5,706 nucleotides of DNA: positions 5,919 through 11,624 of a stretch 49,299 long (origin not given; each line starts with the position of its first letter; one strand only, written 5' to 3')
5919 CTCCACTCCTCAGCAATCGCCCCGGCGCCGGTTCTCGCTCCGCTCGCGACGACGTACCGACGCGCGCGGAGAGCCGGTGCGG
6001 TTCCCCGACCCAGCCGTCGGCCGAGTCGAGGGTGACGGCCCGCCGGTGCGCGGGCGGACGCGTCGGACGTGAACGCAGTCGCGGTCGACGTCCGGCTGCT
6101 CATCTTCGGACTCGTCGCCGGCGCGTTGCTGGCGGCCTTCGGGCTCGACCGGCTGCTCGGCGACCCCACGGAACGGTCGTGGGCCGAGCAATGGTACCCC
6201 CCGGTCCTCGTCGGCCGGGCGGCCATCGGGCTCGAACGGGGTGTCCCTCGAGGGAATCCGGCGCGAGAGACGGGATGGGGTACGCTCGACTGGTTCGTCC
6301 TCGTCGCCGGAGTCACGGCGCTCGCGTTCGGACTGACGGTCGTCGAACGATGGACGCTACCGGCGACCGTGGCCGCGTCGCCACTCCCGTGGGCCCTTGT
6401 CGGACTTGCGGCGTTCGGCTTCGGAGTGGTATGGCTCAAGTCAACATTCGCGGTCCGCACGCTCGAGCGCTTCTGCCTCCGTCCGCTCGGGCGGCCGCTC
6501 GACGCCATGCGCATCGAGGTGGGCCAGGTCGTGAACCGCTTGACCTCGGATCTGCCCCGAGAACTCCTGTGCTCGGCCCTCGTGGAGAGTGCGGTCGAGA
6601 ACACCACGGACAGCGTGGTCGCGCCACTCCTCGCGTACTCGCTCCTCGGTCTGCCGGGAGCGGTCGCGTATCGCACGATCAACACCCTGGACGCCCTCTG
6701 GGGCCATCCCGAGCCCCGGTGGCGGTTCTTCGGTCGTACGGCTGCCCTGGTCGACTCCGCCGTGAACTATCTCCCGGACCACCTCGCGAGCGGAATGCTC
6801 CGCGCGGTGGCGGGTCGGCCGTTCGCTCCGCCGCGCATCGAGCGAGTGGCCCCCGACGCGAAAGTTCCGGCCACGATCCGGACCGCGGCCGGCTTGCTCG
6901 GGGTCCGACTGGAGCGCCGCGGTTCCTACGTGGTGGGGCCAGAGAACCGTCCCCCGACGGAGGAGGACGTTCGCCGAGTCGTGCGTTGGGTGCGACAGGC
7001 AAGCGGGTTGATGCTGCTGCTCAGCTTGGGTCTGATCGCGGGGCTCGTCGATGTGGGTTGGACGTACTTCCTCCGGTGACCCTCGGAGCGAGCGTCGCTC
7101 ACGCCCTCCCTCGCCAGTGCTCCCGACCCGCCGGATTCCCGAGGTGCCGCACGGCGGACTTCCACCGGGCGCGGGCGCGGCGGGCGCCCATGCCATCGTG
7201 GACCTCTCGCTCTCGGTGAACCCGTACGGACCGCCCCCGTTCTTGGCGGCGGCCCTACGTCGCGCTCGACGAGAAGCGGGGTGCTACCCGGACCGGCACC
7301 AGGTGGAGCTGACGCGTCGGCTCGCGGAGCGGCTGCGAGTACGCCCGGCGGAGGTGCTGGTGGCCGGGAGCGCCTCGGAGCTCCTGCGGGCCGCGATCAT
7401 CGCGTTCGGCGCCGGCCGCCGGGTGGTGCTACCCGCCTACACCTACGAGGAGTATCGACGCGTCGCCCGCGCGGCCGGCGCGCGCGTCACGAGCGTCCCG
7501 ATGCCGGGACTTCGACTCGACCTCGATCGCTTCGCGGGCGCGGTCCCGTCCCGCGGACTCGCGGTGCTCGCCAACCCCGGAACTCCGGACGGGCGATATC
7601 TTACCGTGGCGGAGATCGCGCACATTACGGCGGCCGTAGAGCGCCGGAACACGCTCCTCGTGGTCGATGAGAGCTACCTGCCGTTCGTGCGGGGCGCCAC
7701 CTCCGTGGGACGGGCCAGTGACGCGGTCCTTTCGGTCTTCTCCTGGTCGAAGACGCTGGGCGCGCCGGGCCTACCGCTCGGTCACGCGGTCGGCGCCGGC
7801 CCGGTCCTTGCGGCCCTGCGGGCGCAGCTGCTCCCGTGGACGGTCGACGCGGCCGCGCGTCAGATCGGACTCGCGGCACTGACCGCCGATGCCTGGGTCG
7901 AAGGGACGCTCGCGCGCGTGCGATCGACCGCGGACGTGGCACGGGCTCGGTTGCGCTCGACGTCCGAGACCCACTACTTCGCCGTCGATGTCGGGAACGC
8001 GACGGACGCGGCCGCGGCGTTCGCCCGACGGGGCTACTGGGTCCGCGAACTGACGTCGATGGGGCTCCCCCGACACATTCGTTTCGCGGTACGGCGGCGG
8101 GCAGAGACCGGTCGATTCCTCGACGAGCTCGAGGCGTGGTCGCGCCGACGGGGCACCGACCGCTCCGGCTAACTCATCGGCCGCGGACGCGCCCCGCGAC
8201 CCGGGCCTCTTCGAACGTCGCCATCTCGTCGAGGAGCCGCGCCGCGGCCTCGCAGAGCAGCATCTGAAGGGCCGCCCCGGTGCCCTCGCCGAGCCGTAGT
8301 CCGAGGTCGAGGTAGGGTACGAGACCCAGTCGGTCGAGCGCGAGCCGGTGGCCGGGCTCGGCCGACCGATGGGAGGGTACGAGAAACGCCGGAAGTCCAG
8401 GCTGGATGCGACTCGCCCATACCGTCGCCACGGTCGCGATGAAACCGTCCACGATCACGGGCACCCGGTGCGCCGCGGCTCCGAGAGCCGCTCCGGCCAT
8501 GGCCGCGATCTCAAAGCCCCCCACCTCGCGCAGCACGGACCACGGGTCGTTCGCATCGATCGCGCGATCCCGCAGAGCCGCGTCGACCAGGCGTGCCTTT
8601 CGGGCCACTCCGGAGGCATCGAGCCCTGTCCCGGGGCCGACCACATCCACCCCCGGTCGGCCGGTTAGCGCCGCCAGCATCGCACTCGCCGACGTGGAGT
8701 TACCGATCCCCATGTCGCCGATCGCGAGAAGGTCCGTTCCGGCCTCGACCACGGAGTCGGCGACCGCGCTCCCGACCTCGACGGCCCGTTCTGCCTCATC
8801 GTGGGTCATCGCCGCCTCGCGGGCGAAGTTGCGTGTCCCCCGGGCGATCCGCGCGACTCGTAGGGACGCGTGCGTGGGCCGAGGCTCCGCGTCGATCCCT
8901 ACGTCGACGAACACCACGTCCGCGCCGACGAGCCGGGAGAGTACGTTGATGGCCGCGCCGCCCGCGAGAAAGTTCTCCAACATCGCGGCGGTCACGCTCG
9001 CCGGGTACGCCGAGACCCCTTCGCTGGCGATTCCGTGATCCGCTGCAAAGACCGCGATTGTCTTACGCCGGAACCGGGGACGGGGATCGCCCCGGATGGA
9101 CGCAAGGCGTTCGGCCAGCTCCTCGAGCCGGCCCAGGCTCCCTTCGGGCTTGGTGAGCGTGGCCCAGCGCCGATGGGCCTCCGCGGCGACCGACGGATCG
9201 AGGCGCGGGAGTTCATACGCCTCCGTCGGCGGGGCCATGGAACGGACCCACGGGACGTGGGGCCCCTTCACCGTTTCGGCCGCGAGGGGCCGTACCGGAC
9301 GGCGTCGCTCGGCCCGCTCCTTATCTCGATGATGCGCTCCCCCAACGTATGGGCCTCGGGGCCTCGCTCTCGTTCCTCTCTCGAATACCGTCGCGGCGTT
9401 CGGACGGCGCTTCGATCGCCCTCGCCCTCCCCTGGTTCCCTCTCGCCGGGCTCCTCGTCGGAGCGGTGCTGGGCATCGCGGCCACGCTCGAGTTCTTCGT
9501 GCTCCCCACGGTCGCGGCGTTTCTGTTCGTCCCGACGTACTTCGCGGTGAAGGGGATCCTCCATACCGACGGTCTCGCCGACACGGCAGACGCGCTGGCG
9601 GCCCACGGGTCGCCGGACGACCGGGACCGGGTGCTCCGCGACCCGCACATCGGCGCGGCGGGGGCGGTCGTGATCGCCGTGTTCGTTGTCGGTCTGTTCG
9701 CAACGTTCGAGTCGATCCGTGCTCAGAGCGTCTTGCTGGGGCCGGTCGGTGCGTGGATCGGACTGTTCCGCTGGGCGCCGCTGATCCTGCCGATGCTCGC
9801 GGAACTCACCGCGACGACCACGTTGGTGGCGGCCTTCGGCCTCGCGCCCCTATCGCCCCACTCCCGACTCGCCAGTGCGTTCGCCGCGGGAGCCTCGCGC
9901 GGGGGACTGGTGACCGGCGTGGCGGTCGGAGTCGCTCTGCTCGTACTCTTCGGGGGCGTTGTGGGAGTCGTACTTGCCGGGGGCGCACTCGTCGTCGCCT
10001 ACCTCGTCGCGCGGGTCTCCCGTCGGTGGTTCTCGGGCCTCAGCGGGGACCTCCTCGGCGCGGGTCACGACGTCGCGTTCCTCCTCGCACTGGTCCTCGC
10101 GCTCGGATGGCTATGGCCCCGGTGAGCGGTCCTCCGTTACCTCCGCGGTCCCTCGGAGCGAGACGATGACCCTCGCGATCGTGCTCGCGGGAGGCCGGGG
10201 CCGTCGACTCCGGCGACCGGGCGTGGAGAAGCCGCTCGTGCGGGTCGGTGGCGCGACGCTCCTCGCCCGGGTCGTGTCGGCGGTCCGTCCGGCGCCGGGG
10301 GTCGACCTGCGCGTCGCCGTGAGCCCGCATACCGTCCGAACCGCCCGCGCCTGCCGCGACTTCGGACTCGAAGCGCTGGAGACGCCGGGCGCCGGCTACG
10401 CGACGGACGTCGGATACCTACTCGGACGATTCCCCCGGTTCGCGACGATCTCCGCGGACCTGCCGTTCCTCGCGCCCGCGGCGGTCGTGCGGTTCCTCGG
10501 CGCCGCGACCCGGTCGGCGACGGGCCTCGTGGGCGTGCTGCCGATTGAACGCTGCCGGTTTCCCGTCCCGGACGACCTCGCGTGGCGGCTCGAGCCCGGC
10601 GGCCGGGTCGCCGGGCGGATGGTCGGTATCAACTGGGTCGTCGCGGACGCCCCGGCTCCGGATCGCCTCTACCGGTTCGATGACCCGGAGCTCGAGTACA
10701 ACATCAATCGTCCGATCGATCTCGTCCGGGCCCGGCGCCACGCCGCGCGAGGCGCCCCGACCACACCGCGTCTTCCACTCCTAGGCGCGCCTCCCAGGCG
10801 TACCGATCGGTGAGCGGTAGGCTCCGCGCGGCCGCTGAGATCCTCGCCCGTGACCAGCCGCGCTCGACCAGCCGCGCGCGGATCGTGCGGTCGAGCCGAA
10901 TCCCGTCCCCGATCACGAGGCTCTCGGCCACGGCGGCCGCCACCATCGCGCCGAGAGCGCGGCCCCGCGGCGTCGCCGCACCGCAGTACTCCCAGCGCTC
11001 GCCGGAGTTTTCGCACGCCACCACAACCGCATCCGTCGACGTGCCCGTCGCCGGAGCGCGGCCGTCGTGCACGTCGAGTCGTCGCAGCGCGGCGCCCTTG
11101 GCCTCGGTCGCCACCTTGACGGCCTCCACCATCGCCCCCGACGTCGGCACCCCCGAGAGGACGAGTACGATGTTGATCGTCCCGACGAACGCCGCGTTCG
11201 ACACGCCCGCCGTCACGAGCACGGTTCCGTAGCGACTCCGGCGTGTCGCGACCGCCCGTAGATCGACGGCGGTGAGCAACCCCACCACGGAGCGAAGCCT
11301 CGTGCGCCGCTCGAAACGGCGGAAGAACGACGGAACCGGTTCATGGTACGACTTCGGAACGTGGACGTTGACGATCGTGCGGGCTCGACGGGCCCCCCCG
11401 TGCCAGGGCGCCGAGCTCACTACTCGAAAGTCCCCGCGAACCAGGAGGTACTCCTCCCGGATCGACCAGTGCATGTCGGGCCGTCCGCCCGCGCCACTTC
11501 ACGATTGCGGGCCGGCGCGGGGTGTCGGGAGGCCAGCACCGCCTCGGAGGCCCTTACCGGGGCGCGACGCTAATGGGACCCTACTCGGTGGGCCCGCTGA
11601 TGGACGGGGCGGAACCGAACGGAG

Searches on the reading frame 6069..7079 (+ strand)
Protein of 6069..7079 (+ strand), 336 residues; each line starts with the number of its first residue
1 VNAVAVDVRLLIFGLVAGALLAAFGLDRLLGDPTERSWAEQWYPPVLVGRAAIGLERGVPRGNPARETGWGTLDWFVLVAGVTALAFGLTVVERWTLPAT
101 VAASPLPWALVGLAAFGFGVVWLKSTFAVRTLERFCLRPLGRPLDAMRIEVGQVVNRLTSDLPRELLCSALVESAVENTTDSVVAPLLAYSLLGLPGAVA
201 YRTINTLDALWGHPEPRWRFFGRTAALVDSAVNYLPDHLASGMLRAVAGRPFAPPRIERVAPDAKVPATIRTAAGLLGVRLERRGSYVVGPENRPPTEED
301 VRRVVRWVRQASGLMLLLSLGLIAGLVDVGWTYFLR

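Call 39: search_protein_families(library=pfam, max_evalue=0.001, proteins=[window:6069-7079:+])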
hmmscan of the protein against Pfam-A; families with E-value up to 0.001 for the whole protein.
window:6069-7079:+ (336 aa): 1 family
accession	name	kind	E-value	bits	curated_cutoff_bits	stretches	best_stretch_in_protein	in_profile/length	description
PF03186.18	CobD_Cbib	-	4.9e-49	167.5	34.4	1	20-306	1-280/282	CobD/Cbib protein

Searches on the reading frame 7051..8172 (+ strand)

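Call 39: search_protein_families(library=pfam, max_evalue=0.001, proteins=[window:7051-8172:+])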
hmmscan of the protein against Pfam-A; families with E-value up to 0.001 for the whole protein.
window:7051-8172:+ (373 aa): 1 family
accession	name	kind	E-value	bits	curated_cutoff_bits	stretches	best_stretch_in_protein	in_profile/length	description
PF00155.27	Aminotran_1_2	-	3.3e-35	122.4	19.7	1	49-357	3-358/361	Aminotransferase class I and II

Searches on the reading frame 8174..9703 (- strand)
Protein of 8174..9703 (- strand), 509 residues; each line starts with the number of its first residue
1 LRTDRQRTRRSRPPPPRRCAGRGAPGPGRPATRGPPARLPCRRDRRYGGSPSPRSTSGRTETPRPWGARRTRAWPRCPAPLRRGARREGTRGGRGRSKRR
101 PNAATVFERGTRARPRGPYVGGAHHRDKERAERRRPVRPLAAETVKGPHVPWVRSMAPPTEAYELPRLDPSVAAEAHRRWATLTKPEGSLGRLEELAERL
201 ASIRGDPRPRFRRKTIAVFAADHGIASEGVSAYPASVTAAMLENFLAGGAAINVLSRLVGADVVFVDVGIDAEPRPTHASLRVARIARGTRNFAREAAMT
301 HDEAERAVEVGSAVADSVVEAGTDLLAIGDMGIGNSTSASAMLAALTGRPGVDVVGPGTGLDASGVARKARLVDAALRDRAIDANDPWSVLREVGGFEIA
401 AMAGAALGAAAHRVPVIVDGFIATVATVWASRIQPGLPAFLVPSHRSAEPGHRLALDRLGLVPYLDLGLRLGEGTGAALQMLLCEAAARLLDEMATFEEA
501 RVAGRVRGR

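Call 83: search_protein_families(library=pfam, max_evalue=0.001, proteins=[window:8174-9703:-])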
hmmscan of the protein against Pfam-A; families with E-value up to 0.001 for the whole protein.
window:8174-9703:- (509 aa): 1 family
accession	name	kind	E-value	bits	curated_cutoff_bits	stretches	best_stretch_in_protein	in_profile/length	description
PF02277.22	DBI_PRT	-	1.1e-130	436.2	22.6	1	166-502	2-329/329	Phosphoribosyltransferase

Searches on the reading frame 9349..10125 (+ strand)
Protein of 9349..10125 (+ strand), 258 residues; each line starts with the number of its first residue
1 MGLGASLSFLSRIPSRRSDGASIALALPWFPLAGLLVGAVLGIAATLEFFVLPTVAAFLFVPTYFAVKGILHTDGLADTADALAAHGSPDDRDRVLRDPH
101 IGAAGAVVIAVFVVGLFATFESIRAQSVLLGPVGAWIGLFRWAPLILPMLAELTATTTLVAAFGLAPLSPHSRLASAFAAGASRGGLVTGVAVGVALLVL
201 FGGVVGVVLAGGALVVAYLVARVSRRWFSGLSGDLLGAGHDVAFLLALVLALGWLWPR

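Call 39: search_protein_families(library=pfam, max_evalue=0.001, proteins=[window:9349-10125:+])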
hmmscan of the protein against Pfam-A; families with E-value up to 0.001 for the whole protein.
window:9349-10125:+ (258 aa): 1 family
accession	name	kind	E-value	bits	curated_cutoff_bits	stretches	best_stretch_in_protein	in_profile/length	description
PF02654.20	CobS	-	2.4e-32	113.2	23.2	1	7-249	2-207/207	Cobalamin-5-phosphate synthase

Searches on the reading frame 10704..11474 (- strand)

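Call 4: search_protein_families(library=pfam, max_evalue=1, proteins=[window:10704-11474:-])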
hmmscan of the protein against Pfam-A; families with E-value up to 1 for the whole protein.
window:10704-11474:- (256 aa): 2 families
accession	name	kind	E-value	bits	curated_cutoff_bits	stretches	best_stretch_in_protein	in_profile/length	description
PF01955.23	CbiZ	-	6.3e-41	140.9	27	1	15-182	5-191/191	Adenosylcobinamide amidohydrolase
PF22448.1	RepB_primase_C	-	0.073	13.4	26.1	1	190-215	2-27/54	RepB DNA-primase C-terminal helical domain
